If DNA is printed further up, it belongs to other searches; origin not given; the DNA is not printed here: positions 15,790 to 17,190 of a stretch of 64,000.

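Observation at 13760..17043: Orphan mini chemosensory-like module next to rmuC: two degenerate CheW-like ORFs plus a receiver with a 250-aa poly-acidic tail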

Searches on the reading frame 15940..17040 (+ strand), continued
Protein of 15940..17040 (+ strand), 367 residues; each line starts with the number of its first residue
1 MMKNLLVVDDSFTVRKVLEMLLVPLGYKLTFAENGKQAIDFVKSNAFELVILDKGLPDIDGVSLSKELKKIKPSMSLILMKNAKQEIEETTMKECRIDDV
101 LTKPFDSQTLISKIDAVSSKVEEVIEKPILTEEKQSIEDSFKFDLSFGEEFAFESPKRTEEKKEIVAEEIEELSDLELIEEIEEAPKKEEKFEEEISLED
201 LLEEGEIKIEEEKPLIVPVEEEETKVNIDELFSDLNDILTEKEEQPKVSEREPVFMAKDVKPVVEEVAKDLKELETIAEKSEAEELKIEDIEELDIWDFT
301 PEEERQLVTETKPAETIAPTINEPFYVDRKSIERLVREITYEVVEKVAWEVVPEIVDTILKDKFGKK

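Call 54: predict_structure(alignment_id=A1)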
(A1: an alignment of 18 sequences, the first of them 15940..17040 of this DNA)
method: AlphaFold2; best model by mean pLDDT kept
length: 367 residues; sequences in the alignment: 18
mean_pLDDT: 66.0   pTM: 0.37
mean pLDDT of the five models: 66.0, 62.9, 60.5, 59.6, 58.7
residues with pLDDT >= 90: 90; 70-90: 80; 50-70: 67; < 50: 130
segments of 3 or more residues with pLDDT < 50: 125-173, 175-195, 206-223, 247-252, 254-256, 294-296, 299-324
pLDDT, mean of each block of 10 residues (from residue 1): 86 92 92 94 92 92 92 92 87 88 91 87 45 46 40 41 46 43 39 52 50 39 58 75 51 50 63 67 53 49 36 40 58 82 81 83 72
secondary structure, 60 per line:
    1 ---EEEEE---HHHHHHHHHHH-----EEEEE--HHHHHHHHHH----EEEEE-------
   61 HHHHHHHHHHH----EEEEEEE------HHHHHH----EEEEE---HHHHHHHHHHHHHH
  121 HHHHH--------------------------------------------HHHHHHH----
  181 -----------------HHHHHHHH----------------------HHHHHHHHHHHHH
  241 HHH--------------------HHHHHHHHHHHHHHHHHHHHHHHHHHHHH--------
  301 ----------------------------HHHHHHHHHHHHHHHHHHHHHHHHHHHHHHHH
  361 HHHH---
elements in order: E4-8 H12-22 E28-32 H35-44 E49-53 H61-71 E76-82 H89-94 E99-103 H107-125 H170-176 H198-205 H228-243 H264-292 H329-364

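Call 65: list_cluster_members(proteins=[window:15940-17040:+, window:40394-41398:+, window:15526-15936:+, P0001, P0003])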
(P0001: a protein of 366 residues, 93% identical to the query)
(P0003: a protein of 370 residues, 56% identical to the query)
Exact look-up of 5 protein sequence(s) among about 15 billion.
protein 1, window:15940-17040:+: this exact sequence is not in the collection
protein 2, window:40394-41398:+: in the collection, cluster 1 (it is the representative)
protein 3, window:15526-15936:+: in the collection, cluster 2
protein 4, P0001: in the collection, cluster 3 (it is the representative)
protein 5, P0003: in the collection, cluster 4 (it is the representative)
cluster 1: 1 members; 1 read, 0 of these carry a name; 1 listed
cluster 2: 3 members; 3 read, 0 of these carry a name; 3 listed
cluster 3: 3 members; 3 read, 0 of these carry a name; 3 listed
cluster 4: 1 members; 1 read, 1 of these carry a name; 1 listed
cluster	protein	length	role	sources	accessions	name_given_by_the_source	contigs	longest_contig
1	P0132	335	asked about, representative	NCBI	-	-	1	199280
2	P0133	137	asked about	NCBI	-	-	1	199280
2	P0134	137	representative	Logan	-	-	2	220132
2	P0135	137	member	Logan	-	-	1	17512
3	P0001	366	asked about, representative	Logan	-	-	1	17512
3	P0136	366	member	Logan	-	-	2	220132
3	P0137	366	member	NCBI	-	-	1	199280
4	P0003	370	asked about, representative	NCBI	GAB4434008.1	MAG: hypothetical protein OHK0040_04890 [bacterium]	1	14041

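Call 68: search_solved_structures(query=window:15940-17040:+, max_evalue=1e-10, show_alignments=1)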
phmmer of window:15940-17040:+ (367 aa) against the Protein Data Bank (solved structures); distinct sequences matched with E-value up to 1e-10: 13.
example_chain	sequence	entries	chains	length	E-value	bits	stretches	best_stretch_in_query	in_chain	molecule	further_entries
3f6p_A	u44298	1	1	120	2.1e-14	57.1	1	2-116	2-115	Transcriptional regulatory protein yycF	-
2zwm_A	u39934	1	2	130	2.5e-14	56.8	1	2-116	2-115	Transcriptional regulatory protein yycF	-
1nxo_A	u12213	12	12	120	9e-14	55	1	2-117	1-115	DNA-binding response regulator | Response regulator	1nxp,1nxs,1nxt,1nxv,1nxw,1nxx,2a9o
6eb7_A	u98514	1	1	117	4.1e-13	52.8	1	3-117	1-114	DNA-binding response regulator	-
8fk2_A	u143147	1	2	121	6.4e-13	52.2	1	2-118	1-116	Putative response regulator CovR VicR-like protein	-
6er7_A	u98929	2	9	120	9.2e-13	51.7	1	3-119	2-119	120aa long hypothetical chemotaxis protein (CheY)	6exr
1mvo_A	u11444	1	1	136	1.2e-12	51.4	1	1-120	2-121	PhoP response regulator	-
3t6k_A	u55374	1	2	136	4.5e-12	49.4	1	4-120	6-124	Response regulator receiver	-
5x5j_A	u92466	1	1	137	1.6e-11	47.6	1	3-120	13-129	AdeR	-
3a0r_B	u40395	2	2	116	1.8e-11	47.5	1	2-115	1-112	Response regulator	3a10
5xjp_A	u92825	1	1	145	1.9e-11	47.4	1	3-120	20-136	AdeR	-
3a0u_A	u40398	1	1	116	3.7e-11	46.4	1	2-114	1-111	Response regulator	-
2jvk_A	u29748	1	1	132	7.2e-11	45.5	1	3-109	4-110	Sporulation initiation phosphotransferase F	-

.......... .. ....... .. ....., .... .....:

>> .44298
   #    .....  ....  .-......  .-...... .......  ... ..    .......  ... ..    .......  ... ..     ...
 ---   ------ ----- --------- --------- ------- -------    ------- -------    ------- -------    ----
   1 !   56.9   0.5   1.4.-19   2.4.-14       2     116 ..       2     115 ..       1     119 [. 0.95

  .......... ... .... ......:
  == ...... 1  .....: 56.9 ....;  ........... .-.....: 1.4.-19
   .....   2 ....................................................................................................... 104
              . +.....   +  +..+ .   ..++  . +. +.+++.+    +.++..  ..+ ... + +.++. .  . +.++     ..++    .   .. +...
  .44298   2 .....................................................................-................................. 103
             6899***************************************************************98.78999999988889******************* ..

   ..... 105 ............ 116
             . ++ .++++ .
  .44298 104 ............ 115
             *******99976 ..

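Call 71: search_protein_families(library=pfam, proteins=[L019:3931-4968:+, L016:4642-5865:+, L016:4226-4642:+, L028:4636-5736:+, L009:4043-5134:+, L076:4195-5241:+, L076:5222-5665:+, L079:4557-5957:+, L014:1952-4147:+, L083:4666-5865:+], max_evalue=0.0001)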
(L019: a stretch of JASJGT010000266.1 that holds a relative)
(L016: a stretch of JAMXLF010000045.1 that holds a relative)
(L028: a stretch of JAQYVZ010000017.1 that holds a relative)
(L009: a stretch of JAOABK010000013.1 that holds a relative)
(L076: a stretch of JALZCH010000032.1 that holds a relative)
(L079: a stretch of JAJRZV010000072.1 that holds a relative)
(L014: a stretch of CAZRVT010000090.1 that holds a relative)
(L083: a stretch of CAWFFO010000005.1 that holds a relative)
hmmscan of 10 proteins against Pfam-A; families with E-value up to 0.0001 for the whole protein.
L019:3931-4968:+ (346 aa): 2 families
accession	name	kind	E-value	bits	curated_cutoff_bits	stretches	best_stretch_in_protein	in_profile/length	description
PF13286.11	HD_assoc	-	1.4e-17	64.4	22.2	1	249-336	1-91/91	Phosphohydrolase-associated domain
PF01966.28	HD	-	1.6e-12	48.2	22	1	75-194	1-114/116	HD domain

L016:4642-5865:+ (408 aa): 1 family
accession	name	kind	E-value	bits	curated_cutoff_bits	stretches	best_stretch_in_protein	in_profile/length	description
PF00144.29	Beta-lactamase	-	1.6e-70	238.3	27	1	52-369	2-312/329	Beta-lactamase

L016:4226-4642:+ (139 aa): 1 family
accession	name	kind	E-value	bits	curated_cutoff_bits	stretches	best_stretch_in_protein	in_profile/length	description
PF11141.13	DUF2914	-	1.4e-22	79.6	23.6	1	77-138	1-62/62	Protein of unknown function (DUF2914)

L028:4636-5736:+ (367 aa): 2 families
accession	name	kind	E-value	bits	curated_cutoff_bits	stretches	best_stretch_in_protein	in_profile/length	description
PF13286.11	HD_assoc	-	2.3e-16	60.5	22.2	1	270-357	1-91/91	Phosphohydrolase-associated domain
PF01966.28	HD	-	9.1e-15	55.4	22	1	96-215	1-114/116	HD domain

L009:4043-5134:+ (364 aa): 3 families
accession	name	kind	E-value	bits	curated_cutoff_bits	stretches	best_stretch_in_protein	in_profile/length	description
PF01761.26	DHQ_synthase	-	3.5e-45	152.8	24.2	1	64-176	2-114/115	3-dehydroquinate synthase N-terminal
PF24621.2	DHQS_C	-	5.1e-37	127.4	27.6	1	178-319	1-144/144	3-dehydroquinate synthase C-terminal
PF13685.12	Fe-ADH_2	-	2.6e-06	28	28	1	20-128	3-108/149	Iron-containing alcohol dehydrogenase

L076:4195-5241:+ (349 aa): 1 family
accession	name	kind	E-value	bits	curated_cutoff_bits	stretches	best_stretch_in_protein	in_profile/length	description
PF04166.17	PdxA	-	5.7e-107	357.8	27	1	39-328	2-286/286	Pyridoxal phosphate biosynthetic protein PdxA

L076:5222-5665:+ (148 aa): 1 family
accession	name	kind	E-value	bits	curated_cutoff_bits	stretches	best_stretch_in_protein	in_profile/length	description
PF00072.30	Response_reg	-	1.1e-24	87.1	30.2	1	23-135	1-110/111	Response regulator receiver domain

L079:4557-5957:+ (467 aa): 5 families
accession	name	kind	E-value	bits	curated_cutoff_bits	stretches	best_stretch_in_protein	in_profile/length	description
PF01593.30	Amino_oxidase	-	3.1e-46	159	19.8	1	13-459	1-442/443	Flavin containing amine oxidoreductase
PF13450.12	NAD_binding_8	-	2.1e-13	50.8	21.9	1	8-76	1-67/68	NAD(P)-binding Rossmann-like domain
PF01266.30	DAO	-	1e-11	45.4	27.9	1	6-44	2-37/353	FAD dependent oxidoreductase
PF07992.20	Pyr_redox_2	-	2e-05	24.6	26.1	0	5-42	2-36/291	Pyridine nucleotide-disulphide oxidoreductase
PF06100.17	MCRA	-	4.6e-05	22.9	23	0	6-60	4-60/495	MCRA family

L014:1952-4147:+ (732 aa): 1 family
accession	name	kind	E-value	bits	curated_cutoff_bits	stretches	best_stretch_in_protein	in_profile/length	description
PF02310.24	B12-binding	-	6.2e-26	91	32.1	1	609-724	2-119/121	B12 binding domain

L083:4666-5865:+ (400 aa): 1 family
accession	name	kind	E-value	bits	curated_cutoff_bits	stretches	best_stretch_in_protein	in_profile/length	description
PF00144.29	Beta-lactamase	-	2.4e-68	231.2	27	1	51-366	7-314/329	Beta-lactamase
